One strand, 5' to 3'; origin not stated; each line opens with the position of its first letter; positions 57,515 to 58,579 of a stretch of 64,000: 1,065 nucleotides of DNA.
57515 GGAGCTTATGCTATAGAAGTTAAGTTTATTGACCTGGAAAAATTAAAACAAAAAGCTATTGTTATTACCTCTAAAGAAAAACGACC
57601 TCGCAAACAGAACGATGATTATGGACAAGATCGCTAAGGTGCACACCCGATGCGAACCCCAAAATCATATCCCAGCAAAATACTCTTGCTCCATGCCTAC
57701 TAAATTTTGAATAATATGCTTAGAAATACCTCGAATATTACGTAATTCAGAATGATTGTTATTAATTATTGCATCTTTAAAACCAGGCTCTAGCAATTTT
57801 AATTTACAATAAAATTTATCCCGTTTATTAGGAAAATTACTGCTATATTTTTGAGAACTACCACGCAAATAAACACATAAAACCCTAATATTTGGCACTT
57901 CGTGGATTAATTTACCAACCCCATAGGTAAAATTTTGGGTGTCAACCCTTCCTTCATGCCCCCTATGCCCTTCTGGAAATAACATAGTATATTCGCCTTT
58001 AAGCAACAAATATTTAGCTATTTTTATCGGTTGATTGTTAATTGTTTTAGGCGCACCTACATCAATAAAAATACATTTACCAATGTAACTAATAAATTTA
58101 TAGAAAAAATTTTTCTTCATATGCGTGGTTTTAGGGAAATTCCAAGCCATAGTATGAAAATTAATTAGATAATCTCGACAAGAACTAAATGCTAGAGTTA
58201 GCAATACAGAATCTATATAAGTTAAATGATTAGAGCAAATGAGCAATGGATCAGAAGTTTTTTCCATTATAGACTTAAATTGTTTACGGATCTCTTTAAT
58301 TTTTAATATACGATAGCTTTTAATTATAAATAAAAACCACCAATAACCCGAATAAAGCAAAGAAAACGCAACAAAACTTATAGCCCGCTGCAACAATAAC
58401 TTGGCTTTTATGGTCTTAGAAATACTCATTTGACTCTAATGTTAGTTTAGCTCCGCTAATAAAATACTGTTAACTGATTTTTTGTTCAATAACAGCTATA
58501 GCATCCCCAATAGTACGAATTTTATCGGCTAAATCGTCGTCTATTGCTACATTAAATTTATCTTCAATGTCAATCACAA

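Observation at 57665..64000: Dedicated type-II-FAS-like operon ending in a PlsC-type acyltransferase, with no reductases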

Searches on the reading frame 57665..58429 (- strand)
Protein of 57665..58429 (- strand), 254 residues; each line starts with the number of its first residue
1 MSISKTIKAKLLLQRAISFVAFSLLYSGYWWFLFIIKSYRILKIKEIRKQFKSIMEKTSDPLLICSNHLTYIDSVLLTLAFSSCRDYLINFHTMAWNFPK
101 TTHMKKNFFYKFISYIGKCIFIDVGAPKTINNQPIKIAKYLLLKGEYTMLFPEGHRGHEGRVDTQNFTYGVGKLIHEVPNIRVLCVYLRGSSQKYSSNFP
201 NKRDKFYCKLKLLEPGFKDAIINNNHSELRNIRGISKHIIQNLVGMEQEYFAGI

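Call 3: search_protein_families(library=pfam, proteins=[window:57665-58429:-], max_evalue=0.01)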
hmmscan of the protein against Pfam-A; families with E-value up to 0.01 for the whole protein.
window:57665-58429:- (254 aa): 1 family
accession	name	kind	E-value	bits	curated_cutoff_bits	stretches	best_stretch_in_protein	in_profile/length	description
PF01553.26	Acyltransferase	-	8.8e-10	38.9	23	1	58-180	12-123/132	Acyltransferase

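Call 4: search_protein_families(library=ncbifam, proteins=[window:57665-58429:-], max_evalue=0.01)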
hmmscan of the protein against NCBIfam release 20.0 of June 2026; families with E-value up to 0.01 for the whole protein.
window:57665-58429:- (254 aa): 3 families
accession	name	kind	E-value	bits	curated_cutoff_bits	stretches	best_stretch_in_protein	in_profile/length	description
NF006386.0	PRK08633.1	equivalog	1.3e-08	33.1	1221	1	60-210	441-570/1147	acyl-[ACP]--phospholipid O-acyltransferase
TIGR00530.1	AGP_acyltrn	subfamily_domain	6.8e-06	25.9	102.95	1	58-162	14-106/130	1-acylglycerol-3-phosphate O-acyltransferase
NF052553.1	LyOrLpactfOlsABRUA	equivalog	0.0013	17.9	300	1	57-158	62-149/263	lyso-ornithine lipid O-acyltransferase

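Call 29: search_solved_structures(query=window:57665-58429:-, max_evalue=1)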
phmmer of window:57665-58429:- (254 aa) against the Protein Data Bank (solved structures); distinct sequences matched with E-value up to 1: 17.
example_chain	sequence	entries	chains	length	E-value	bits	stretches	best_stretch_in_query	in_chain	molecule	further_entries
9uan_B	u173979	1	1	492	0.027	17.1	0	46-98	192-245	miniGq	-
9lhp_A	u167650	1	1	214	0.25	13.9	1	165-218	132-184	G/T mismatch-specific thymine DNA glycosylase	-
1wyw_A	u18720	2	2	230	0.26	13.9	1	165-219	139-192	G/T mismatch-specific thymine DNA glycosylase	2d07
3uob_A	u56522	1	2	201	0.33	13.5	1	165-215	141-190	G/T mismatch-specific thymine DNA glycosylase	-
3uo7_A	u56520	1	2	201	0.33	13.5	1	165-215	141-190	G/T mismatch-specific thymine DNA glycosylase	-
2rba_A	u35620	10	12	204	0.34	13.5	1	165-215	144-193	G/T mismatch-specific thymine DNA glycosylase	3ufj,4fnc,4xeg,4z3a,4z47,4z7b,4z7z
4jgc_A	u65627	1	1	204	0.34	13.5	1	165-215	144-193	G/T mismatch-specific thymine DNA glycosylase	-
5ff8_A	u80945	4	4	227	0.4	13.2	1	165-215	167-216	G/T mismatch-specific thymine DNA glycosylase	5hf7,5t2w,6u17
6u15_A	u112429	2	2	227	0.4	13.2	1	165-215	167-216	G/T mismatch-specific thymine DNA glycosylase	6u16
6af3_B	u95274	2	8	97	0.68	12.5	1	195-252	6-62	HigA antitoxin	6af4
5i7x_A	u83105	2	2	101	0.71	12.4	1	24-72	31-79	Bromodomain-containing protein 9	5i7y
5i40_A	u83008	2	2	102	0.72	12.4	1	24-72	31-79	Bromodomain-containing protein 9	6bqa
4uit_A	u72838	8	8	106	0.8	12.3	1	24-72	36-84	BROMODOMAIN-CONTAINING PROTEIN 9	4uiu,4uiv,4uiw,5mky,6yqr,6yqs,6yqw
4yy4_A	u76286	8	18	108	0.83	12.2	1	24-72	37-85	Bromodomain-containing protein 9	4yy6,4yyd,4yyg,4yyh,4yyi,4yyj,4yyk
8a7i_A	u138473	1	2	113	0.93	12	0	24-72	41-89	Bromodomain-containing protein 9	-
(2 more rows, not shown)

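Call 63: find_homologous_proteins(query=window:57665-58429:-, max_evalue=0.00001)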
Query window:57665-58429:- (254 aa): 107 proteins with E <= 0.00001 among 411 candidates.
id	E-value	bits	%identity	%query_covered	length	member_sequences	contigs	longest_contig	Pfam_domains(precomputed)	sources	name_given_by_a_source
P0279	4.4e-167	572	99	100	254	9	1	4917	PF01553.27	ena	-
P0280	7.2e-124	430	77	100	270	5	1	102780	PF01553.27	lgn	-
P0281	1.6e-109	383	70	99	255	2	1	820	PF01553.27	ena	-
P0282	3.9e-109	382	70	99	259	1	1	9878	PF01553.27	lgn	-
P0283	6.1e-108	378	70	100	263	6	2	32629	PF01553.27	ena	-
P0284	5.3e-99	349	63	99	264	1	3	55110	PF01553.27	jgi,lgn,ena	jgi:1-acyl-sn-glycerol-3-phosphate acyltransferase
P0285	3.1e-96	340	62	99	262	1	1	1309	PF01553.27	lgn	-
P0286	4.3e-90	320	60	99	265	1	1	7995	PF01553.27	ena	-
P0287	9.0e-90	318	57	99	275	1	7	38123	PF01553.27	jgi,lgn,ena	jgi:1-acyl-sn-glycerol-3-phosphate acyltransferase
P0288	6.3e-89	316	59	99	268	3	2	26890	PF01553.27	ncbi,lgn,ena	-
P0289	7.1e-84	299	55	99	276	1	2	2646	PF01553.27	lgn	-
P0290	6.4e-83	296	52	98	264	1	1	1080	PF01553.27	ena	-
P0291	3.9e-80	287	52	99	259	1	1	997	PF01553.27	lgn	-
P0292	4.2e-80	287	54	96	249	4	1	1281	PF01553.27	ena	-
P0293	5.6e-78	280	58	88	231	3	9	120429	PF01553.27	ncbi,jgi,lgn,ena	ncbi:MAG: lysophospholipid acyltransferase family protein [Gammaproteobacteria bacterium]|jgi:1-acyl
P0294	5.3e-77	277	56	87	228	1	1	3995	PF01553.27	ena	-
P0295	2.9e-76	274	54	95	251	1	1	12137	PF01553.27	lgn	-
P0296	1.4e-74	269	55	87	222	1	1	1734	PF01553.27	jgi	-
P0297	2.6e-74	268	52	99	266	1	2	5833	PF01553.27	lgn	-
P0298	5.7e-73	263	50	96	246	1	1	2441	PF01553.27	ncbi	-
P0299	2.5e-72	261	52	95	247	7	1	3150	PF01553.27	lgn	-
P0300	3.2e-72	261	56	84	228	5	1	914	PF01553.27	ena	-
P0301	1.4e-71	259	51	95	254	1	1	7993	PF01553.27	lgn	-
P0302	2.3e-70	255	52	95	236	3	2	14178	PF01553.27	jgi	jgi:1-acyl-sn-glycerol-3-phosphate acyltransferase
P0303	2.8e-70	255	51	95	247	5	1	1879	PF01553.27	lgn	-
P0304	4.7e-64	234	46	99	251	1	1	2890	PF01553.27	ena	-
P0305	3.5e-58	215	46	96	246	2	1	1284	PF01553.27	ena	-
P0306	8.1e-48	181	38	96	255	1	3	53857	PF01553.27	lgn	-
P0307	2.4e-46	176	37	96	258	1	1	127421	PF01553.27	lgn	-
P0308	5.1e-45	172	34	98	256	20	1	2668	PF01553.27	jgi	jgi:1-acyl-sn-glycerol-3-phosphate acyltransferase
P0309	1.4e-44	170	43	83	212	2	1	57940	PF01553.27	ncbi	-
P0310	4.2e-44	169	34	98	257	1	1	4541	PF01553.27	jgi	jgi:1-acyl-sn-glycerol-3-phosphate acyltransferase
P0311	5.9e-44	168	34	98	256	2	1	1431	PF01553.27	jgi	jgi:1-acyl-sn-glycerol-3-phosphate acyltransferase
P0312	7.2e-44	168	33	95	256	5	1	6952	PF01553.27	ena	-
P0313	1.9e-43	167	33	99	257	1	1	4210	PF01553.27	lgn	-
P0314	3.2e-43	166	34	95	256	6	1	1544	PF01553.27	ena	-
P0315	3.7e-43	166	33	98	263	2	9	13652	PF01553.27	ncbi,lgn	-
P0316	6.8e-43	165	38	96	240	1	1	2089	PF01553.27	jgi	-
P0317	7.1e-43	165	38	95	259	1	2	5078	PF01553.27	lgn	-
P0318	7.2e-43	165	38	95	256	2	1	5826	PF01553.27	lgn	-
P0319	9.7e-43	164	40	87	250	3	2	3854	PF01553.27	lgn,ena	-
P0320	1.1e-42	164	35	100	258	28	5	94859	PF01553.27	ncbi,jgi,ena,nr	ncbi:MAG: 1-acyl-sn-glycerol-3-phosphate acyltransferase [Spirochaetae bacterium HGW-Spirochaetae-9]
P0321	1.4e-42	164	37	96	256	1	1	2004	PF01553.27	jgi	jgi:1-acyl-sn-glycerol-3-phosphate acyltransferase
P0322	2.0e-42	163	34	98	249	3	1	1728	PF01553.27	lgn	-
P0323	7.5e-42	161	39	84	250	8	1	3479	PF01553.27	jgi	-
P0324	3.2e-41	159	37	85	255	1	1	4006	PF01553.27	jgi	jgi:hypothetical protein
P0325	4.9e-41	159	37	95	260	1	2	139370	PF01553.27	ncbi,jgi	-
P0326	6.7e-41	158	39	84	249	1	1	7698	PF01553.27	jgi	jgi:1-acyl-sn-glycerol-3-phosphate acyltransferase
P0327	1.0e-40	158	35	99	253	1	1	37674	PF01553.27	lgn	-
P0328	3.6e-40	156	35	86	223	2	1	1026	PF01553.27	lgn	-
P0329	3.9e-40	156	37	98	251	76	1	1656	PF01553.27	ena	-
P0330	9.7e-40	155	38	99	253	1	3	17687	PF01553.27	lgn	-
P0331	1.5e-39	154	34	98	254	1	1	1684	PF01553.27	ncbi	-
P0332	3.3e-39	153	38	86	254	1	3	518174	PF01553.27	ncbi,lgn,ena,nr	ncbi:MAG: 1-acyl-sn-glycerol-3-phosphate acyltransferase [Candidatus Omnitrophica bacterium]|nr:1-ac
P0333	1.8e-38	150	38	96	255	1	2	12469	PF01553.27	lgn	-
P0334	2.2e-38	150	33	99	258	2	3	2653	PF01553.27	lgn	-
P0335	4.6e-38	149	32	99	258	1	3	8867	PF01553.27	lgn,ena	-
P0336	4.7e-38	149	33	94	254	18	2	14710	PF01553.27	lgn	-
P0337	5.9e-38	149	33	99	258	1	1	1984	PF01553.27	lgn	-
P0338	6.8e-38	149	36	93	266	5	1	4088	PF01553.27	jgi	jgi:1-acyl-sn-glycerol-3-phosphate acyltransferase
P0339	7.0e-38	148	33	99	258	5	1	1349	PF01553.27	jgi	jgi:1-acyl-sn-glycerol-3-phosphate acyltransferase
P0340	7.1e-38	148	35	84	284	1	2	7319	PF01553.27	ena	-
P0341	1.9e-37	147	36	98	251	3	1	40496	PF01553.27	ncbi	-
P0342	2.2e-37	147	33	99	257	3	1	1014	PF01553.27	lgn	-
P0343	2.9e-37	146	37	81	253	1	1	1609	PF01553.27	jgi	-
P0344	3.1e-37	146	35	94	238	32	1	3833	PF01553.27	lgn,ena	-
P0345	3.8e-37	146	34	83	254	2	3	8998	PF01553.27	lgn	-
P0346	4.7e-37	146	33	94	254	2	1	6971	PF01553.27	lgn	-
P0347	5.4e-37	146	33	93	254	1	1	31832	PF01553.27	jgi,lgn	-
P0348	5.6e-37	146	32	100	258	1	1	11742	PF01553.27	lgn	-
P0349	5.7e-37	146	31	100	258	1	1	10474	PF01553.27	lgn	-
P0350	8.6e-37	145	32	100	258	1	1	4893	PF01553.27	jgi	jgi:1-acyl-sn-glycerol-3-phosphate acyltransferase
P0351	8.9e-37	145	33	100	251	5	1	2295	PF01553.27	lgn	-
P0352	9.6e-37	145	33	100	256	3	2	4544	PF01553.27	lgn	-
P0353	1.4e-36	144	35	99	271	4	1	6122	PF01553.27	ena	-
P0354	2.2e-36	144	37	81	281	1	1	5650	PF01553.27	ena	-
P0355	4.3e-36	143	32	95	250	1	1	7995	PF01553.27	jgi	jgi:1-acyl-sn-glycerol-3-phosphate acyltransferase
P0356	5.5e-36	142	32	96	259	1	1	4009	PF01553.27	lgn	-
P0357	5.8e-36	142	31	100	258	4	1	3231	PF01553.27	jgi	jgi:hypothetical protein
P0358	9.4e-36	142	31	99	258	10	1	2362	PF01553.27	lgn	-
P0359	1.0e-35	141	30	100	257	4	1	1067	PF01553.27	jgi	jgi:1-acyl-sn-glycerol-3-phosphate acyltransferase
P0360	1.1e-35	141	36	82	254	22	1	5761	PF01553.27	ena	-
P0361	1.6e-35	141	31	100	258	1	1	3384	PF01553.27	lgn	-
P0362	1.8e-35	141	33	98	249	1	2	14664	PF01553.27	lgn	-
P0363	2.0e-35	140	31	99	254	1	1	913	PF01553.27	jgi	jgi:1-acyl-sn-glycerol-3-phosphate acyltransferase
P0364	3.5e-35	140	36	98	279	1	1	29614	PF01553.27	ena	-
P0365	4.5e-35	139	35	96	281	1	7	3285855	PF01553.27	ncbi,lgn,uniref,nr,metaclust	ncbi:1-acyl-sn-glycerol-3-phosphate acyltransferase [Spirochaeta africana]|uniref:1-acyl-sn-glycerol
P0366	9.7e-35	138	32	100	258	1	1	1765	PF01553.27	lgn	-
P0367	1.1e-34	138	33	96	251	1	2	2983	PF01553.27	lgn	-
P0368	1.1e-33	135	32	96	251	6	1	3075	PF01553.27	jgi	jgi:1-acyl-sn-glycerol-3-phosphate acyltransferase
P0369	1.1e-33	135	35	84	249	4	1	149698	PF01553.27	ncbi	-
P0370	1.1e-33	135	32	96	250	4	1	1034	PF01553.27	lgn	-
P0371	3.8e-33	133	36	82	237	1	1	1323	PF01553.27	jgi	jgi:hypothetical protein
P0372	8.0e-33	132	36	87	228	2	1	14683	PF01553.27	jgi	jgi:1-acyl-sn-glycerol-3-phosphate acyltransferase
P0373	8.3e-33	132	30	99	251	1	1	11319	PF01553.27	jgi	jgi:1-acyl-sn-glycerol-3-phosphate acyltransferase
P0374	1.0e-32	132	32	96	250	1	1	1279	PF01553.27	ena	-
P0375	1.4e-31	128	32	97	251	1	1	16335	PF01553.27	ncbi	-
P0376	1.6e-31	128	31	97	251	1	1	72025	PF01553.27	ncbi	-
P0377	2.3e-31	127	32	96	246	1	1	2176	PF01553.27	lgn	-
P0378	2.5e-31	127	34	81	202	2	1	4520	PF01553.27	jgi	jgi:hypothetical protein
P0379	9.8e-31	125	38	76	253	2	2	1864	PF01553.27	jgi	jgi:1-acyl-sn-glycerol-3-phosphate acyltransferase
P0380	1.8e-30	124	32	88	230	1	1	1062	PF01553.27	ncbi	ncbi:MAG: 1-acyl-sn-glycerol-3-phosphate acyltransferase [Candidatus Binatia bacterium]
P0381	4.3e-30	123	33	85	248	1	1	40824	PF01553.27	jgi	jgi:1-acyl-sn-glycerol-3-phosphate acyltransferase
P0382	4.4e-29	120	32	97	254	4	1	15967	PF01553.27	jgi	-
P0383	1.2e-28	118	32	87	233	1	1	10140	PF01553.27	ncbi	-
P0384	1.3e-27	115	32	84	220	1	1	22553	PF01553.27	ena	-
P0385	3.2e-23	100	32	84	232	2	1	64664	PF01553.27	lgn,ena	-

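Call 65: find_encoding_contigs(protein=P0293, flank=10000, max_places=1)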
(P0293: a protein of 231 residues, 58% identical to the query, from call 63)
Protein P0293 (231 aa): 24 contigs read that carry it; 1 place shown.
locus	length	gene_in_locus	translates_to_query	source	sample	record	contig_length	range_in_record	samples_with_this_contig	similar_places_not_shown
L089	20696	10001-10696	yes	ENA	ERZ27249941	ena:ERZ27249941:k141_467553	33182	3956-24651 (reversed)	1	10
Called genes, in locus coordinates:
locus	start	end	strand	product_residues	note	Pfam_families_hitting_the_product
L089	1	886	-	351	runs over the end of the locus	PF01594:AI-2E_transport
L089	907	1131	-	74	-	PF01206:TusA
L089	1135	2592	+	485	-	PF01435:Peptidase_M48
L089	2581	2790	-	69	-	-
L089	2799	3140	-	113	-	-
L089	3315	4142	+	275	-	PF02592:Vut_1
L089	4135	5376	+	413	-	PF01702:TGT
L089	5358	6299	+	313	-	PF00698:Acyl_transf_1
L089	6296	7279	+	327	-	PF08545:ACP_syn_III, PF08541:ACP_syn_III_C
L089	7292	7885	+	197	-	PF07977:FabA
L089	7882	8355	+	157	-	PF07977:FabA, PF22818:ApeI-like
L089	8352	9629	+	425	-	PF00109:ketoacyl-synt, PF02801:Ketoacyl-synt_C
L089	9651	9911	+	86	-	-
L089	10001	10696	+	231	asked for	PF01553:Acyltransferase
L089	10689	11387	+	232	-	PF01648:ACPS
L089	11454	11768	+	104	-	-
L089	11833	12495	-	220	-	PF16331:TolA_bind_tri, PF07719:TPR_2 (faint), PF13174:TPR_6 (faint), PF13428:TPR_14 (faint), PF13432:TPR_16 (faint), PF14559:TPR_19 (faint), PF13424:TPR_12 (faint)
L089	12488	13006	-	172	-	PF00691:OmpA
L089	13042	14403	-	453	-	PF04052:TolB_N, PF26550:Tricorn_2nd, PF00930:DPPIV_N (faint), PF26549:Tricorn_N (weak), PF07676:PD40, PF26549:Tricorn_N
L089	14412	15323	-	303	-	PF13103:TonB_2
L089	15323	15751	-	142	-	PF02472:ExbD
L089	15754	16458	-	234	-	PF01618:MotA_ExbB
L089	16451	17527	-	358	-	PF01078:Mg_chelatase (faint), PF05496:RuvB_N, PF00004:AAA, PF07728:AAA_5, PF17864:AAA_lid_4, PF05491:WHD_RuvB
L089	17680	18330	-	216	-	PF01330:RuvA_N, PF00633:HHH (faint), PF14520:HHH_5, PF07499:RuvA_C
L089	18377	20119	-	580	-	PF00664:ABC_membrane, PF02463:SMC_N, PF00005:ABC_tran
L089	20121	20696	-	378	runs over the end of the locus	PF00162:PGK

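Call 66: find_encoding_contigs(protein=P0287, flank=10000, max_places=1)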
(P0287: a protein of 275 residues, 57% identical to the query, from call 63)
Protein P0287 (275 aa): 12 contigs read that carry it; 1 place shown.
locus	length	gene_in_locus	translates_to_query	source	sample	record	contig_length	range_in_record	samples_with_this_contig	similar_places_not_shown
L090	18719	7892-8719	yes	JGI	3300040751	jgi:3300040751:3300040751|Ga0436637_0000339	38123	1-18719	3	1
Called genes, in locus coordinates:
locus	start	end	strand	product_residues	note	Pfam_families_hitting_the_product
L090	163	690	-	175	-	-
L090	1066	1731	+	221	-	PF02592:Vut_1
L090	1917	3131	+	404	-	PF01702:TGT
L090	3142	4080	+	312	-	PF00698:Acyl_transf_1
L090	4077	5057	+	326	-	PF08545:ACP_syn_III, PF08541:ACP_syn_III_C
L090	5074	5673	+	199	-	PF07977:FabA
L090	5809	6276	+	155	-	PF07977:FabA, PF22818:ApeI-like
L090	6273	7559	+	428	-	PF00109:ketoacyl-synt, PF02801:Ketoacyl-synt_C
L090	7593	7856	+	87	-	PF00550:PP-binding (weak)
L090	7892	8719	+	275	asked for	PF01553:Acyltransferase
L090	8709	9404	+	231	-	PF01648:ACPS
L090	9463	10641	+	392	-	PF08238:Sel1 (weak)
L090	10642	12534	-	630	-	PF12969:DUF3857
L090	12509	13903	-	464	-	PF00483:NTP_transferase, PF12804:NTP_transf_3, PF22640:ManC_GMP_beta-helix, PF01050:MannoseP_isomer, PF07883:Cupin_2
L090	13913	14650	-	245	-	PF16331:TolA_bind_tri, PF07719:TPR_2 (faint), PF13174:TPR_6 (faint)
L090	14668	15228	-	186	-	PF00691:OmpA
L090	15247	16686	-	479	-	PF04052:TolB_N, PF26550:Tricorn_2nd, PF00930:DPPIV_N (faint), PF07676:PD40, PF26549:Tricorn_N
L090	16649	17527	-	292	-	PF13103:TonB_2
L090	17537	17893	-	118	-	PF02472:ExbD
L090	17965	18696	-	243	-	PF01618:MotA_ExbB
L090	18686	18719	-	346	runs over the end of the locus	PF05496:RuvB_N, PF01078:Mg_chelatase (faint), PF00004:AAA, PF07728:AAA_5 (weak), PF17864:AAA_lid_4, PF05491:WHD_RuvB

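Call 67: find_encoding_contigs(protein=P0284, flank=10000, max_places=1)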
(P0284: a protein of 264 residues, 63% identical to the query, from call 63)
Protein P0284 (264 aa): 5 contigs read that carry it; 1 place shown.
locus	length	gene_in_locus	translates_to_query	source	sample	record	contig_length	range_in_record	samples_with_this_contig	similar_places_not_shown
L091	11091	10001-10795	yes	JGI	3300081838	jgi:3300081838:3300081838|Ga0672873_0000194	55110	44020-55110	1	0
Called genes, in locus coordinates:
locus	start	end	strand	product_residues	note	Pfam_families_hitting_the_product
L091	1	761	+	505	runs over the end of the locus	PF01435:Peptidase_M48, PF14559:TPR_19 (weak)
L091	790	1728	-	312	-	-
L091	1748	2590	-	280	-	PF00005:ABC_tran, PF13304:AAA_21 (weak)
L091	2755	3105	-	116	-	-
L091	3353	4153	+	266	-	PF02592:Vut_1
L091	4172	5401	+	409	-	PF01702:TGT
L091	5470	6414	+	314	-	PF00698:Acyl_transf_1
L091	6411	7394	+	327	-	PF08545:ACP_syn_III, PF08541:ACP_syn_III_C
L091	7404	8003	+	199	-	PF07977:FabA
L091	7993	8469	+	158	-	PF07977:FabA, PF22818:ApeI-like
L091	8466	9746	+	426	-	PF00109:ketoacyl-synt, PF02801:Ketoacyl-synt_C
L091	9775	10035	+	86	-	PF00550:PP-binding (weak)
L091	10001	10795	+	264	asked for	PF01553:Acyltransferase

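Call 73: predict_structure(alignment_id=A2)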
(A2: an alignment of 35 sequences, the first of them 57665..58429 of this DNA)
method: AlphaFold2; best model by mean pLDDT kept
length: 254 residues; sequences in the alignment: 35
mean_pLDDT: 87.7   pTM: 0.87
mean pLDDT of the five models: 87.7, 86.8, 86.3, 84.5, 84.4
residues with pLDDT >= 90: 150; 70-90: 83; 50-70: 21; < 50: 0
segments of 3 or more residues with pLDDT < 50: none
pLDDT, mean of each block of 10 residues (from residue 1): 89 95 94 96 97 91 87 91 95 91 76 88 74 89 94 63 72 91 95 83 95 86 80 90 93 86
secondary structure, 60 per line:
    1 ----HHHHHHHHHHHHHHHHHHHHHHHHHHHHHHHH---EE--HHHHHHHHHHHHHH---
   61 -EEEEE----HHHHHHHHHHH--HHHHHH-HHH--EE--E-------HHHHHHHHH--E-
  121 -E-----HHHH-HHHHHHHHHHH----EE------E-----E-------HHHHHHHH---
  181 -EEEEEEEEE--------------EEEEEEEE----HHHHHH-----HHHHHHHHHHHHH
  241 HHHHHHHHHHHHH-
elements in order: H5-36 H44-57 E62-66 H71-81 H84-89 H108-116 H128-131 H133-143 H170-177 E182-190 E205-212 H217-222 H228-253

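Call 75: fold_search(model_id=the predicted structure, library=pdb)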
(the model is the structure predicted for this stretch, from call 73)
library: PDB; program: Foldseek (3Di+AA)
matches with E <= 10: 516; with E <= 0.001: 11
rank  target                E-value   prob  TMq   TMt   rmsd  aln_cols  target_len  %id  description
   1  1k30                  4.2e-06  1.00  0.54  0.40   4.8       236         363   14  Crystal Structure Analysis of Squash (Cucurbita moschata) glycerol-3-phosphate (1)-acyltransferase (released 2001-10-31)
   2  8e4y                  1.0e-05  1.00  0.57  0.24   4.8       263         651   13  Cryo-EM structure of human glycerol-3-phosphate acyltransferase 1 (GPAT1) in complex with 2-oxohexadecyl-CoA (released 2022-12-21)
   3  5f2z_D                1.0e-05  1.00  0.44  0.43  13.5       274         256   11  Crystal structure of membrane associated PatA from Mycobacterium smegmatis in complex with palmitate - P21 space group (released 2016-03-09)
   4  1iuq                  1.2e-05  1.00  0.57  0.43   4.5       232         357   14  The 1.55 A Crystal Structure of Glycerol-3-Phosphate Acyltransferase (released 2003-10-07)
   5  7ojt_A                1.3e-05  1.00  0.43  0.44  13.5       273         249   11  Crystal structure of unliganded PatA, a membrane associated acyltransferase from Mycobacterium smegmatis (released 2021-10-27)
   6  5f2z_C                2.4e-05  1.00  0.45  0.46  13.3       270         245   10  Crystal structure of membrane associated PatA from Mycobacterium smegmatis in complex with palmitate - P21 space group (released 2016-03-09)
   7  5f2t_B                3.1e-05  1.00  0.44  0.43  10.5       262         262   11  Crystal structure of membrane associated PatA from Mycobacterium smegmatis in complex with palmitate - C 2 space group (released 2016-03-09)
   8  5f2t_A                3.9e-05  1.00  0.43  0.44  10.7       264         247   11  Crystal structure of membrane associated PatA from Mycobacterium smegmatis in complex with palmitate - C 2 space group (released 2016-03-09)
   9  5f34_C                4.9e-05  1.00  0.45  0.46  10.5       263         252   12  Crystal structure of membrane associated PatA from Mycobacterium smegmatis in complex with S-hexadecyl Coenzyme A - P2 (released 2016-03-09)
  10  5f34_A                9.3e-05  1.00  0.44  0.44  10.6       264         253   12  Crystal structure of membrane associated PatA from Mycobacterium smegmatis in complex with S-hexadecyl Coenzyme A - P2 (released 2016-03-09)
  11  8ia1_A                5.1e-04  1.00  0.50  0.37   6.1       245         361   10  plastidial glycerol-3-phosphate acyltransferases (GPAT) from the green alga Myrmecia incisa (released 2024-02-07)
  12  6olk_A                2.1e-02  0.63  0.31  0.25   9.6       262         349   16  CryoEM structure of PilT4 from Geobacter metallireducens without adding nucleotide: C3ocococ conformation (released 2019-11-20)
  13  6olj_A                4.5e-02  0.57  0.32  0.24   9.9       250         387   11  CryoEM structure of PilB from Geobacter metallireducens: C2ccocco conformation (released 2019-11-20)
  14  8dba_F                5.7e-02  0.38  0.26  0.16   7.1       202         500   11  Crystal structure of dodecameric KaiC (released 2023-03-22)
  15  5tsg_B                6.8e-02  0.51  0.32  0.24  10.4       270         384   11  PilB from Geobacter metallireducens bound to ADP (released 2017-05-17)
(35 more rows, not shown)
